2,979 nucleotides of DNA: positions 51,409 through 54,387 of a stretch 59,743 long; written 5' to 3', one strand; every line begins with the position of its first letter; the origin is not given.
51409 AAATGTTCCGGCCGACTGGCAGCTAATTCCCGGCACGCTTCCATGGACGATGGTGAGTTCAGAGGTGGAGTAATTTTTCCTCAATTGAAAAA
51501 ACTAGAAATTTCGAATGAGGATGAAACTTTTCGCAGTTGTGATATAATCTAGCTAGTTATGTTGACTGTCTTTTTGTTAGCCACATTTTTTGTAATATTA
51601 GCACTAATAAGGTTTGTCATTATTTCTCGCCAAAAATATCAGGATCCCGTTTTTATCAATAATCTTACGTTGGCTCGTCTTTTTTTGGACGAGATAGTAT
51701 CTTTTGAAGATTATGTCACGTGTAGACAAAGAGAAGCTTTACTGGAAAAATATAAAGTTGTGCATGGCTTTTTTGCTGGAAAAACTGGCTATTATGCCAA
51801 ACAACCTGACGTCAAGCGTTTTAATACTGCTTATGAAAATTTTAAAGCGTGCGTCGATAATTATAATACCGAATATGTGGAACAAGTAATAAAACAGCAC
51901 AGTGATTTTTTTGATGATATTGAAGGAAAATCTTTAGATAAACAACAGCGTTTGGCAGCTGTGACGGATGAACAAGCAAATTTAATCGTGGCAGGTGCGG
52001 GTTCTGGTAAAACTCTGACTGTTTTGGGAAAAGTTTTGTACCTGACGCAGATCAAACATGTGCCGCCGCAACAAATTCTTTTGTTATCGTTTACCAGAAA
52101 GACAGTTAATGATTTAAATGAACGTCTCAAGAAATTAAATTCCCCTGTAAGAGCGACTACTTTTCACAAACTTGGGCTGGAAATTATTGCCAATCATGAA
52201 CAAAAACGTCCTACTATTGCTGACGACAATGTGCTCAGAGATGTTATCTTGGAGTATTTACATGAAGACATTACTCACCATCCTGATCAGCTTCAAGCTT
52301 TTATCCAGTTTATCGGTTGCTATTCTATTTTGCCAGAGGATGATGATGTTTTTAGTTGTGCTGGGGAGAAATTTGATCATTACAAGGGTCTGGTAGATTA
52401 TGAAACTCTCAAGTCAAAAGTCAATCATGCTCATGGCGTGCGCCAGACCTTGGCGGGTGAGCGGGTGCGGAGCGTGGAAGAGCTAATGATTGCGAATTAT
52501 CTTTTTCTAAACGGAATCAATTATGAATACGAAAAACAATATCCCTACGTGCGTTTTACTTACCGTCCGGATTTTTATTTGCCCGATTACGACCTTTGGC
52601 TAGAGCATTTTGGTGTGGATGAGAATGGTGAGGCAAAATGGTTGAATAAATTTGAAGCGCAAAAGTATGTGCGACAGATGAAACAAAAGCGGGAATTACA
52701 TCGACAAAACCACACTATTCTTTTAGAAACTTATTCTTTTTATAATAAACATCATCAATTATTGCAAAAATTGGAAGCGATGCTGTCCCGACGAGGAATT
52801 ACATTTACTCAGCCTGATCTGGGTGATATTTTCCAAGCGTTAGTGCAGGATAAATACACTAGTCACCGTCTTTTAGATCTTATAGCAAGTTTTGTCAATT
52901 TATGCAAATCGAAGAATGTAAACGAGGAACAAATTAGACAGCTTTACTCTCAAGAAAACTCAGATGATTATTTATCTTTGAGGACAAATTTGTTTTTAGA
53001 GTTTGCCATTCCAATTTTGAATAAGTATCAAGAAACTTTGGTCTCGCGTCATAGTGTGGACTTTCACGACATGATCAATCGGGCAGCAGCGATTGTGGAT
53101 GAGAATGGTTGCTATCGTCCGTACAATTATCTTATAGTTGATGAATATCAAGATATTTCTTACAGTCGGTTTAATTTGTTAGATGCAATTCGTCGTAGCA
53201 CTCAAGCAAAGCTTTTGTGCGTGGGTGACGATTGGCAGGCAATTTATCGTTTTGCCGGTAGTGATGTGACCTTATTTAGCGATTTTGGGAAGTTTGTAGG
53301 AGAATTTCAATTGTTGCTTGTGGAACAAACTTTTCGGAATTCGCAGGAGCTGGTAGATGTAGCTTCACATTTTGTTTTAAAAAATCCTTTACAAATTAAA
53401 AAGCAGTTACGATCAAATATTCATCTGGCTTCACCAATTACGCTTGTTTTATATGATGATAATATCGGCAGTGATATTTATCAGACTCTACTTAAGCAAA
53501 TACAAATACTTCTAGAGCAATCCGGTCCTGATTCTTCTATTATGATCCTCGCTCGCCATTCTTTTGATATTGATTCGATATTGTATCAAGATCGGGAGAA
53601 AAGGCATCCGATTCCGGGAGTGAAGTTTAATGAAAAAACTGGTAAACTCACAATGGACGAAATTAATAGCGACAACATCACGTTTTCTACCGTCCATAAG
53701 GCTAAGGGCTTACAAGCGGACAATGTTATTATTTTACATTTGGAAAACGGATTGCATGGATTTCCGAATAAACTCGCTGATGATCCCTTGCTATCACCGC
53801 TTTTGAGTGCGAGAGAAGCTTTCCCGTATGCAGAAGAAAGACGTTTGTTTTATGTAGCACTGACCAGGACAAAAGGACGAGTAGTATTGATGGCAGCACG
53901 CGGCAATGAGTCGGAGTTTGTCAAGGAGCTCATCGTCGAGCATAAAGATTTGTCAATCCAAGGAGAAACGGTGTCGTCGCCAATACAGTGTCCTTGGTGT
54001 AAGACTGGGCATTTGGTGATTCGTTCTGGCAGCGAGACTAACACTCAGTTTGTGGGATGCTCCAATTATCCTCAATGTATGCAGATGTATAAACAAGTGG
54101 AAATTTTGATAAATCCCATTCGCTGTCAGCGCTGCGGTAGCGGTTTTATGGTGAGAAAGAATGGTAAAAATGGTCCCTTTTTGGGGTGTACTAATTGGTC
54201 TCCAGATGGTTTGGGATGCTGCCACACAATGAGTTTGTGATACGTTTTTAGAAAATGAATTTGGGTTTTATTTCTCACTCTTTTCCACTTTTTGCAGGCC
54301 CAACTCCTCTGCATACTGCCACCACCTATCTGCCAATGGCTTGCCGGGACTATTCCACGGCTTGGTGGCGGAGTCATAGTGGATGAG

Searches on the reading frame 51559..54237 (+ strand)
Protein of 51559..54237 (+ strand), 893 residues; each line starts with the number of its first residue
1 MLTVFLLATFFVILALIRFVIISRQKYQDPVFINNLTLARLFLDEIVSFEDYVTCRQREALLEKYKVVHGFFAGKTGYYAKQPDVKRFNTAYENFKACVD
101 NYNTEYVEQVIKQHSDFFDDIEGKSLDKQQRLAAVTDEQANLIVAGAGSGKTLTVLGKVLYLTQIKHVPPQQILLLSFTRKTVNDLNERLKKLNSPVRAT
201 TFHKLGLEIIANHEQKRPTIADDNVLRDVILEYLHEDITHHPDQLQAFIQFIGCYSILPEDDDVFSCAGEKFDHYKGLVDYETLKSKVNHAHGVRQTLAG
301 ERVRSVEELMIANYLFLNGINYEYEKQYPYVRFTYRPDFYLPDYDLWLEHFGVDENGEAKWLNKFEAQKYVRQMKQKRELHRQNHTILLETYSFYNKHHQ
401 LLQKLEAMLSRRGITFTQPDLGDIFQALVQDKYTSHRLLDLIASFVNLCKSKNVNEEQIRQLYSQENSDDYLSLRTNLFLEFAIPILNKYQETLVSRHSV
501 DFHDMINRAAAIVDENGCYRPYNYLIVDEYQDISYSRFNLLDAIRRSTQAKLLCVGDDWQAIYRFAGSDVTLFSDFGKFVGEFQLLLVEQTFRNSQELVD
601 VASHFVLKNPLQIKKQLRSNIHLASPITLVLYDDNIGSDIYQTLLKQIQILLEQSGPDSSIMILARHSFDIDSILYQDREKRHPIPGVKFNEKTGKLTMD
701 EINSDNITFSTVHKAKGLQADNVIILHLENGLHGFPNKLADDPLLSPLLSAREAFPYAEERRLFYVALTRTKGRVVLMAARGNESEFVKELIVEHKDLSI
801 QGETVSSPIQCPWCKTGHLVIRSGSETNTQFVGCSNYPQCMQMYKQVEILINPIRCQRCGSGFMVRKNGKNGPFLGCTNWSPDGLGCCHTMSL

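Call 43: search_protein_families(library=pfam, proteins=[window:51559-54237:+], max_evalue=0.01)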
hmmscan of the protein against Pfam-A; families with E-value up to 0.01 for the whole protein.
window:51559-54237:+ (893 aa): 9 families
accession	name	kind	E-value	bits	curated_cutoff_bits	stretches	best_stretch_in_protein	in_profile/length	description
PF00580.27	UvrD-helicase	-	2.9e-39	135.8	23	1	126-578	1-268/271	UvrD/REP helicase N-terminal domain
PF13245.12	AAA_19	-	1.3e-21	77.6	25.1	1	135-565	8-133/134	AAA domain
PF13361.12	UvrD_C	-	9.8e-19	68.4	25.6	1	701-780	282-348/350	UvrD-like helicase C-terminal domain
PF01396.24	Zn_ribbon_Top1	-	1.9e-16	60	32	2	810-844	3-34/39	Topoisomerase DNA binding C4 zinc finger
PF13538.12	UvrD_C_2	-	1.8e-09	37.7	27.4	2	755-778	29-52/52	UvrD-like helicase C-terminal domain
PF01443.25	Viral_helicase1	-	1.6e-06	28.6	21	0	690-778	160-227/228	Viral superfamily 1 RNA helicase core domain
PF13604.12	AAA_30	-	1.6e-05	25.2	27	0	131-205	7-76/191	AAA domain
PF00270.35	DEAD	-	0.00019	21.6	26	1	132-198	8-73/167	DEAD/DEAH box helicase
PF04851.21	ResIII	-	0.0069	16.7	22.5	0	105-198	10-81/164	Type III restriction enzyme, res subunit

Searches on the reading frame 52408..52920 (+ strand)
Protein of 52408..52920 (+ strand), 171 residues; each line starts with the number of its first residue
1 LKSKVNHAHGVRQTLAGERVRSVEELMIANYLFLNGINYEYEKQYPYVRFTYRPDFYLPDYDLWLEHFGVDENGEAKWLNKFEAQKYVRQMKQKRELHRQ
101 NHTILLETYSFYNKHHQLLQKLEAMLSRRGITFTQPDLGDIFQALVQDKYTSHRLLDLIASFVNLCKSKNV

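Call 85: find_related_loci(query=window:52408-52920:+, collection=genome_contigs, flank=300)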
Query seq(171 aa) (171 aa) in genome_contigs; peptide patterns used: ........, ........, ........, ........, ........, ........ (x = any residue, [..] = any of these).
120 stretches matched a pattern; 2 encode a relative of the query (tblastn E <= 1e-3); 2 distinct loci.
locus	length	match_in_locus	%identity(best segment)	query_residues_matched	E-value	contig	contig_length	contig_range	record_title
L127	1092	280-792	65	1-171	2e-84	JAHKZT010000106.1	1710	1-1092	MAG: bacterium isolate bin505 Scaffold106, whole genome shotgun sequence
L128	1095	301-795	44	13-170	3e-45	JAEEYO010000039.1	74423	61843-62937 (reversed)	MAG: Treponema sp. isolate Tb.RUG.62 k141_5658379_flag=0_multi=25.1080_len=74423, whole genome shotgun sequence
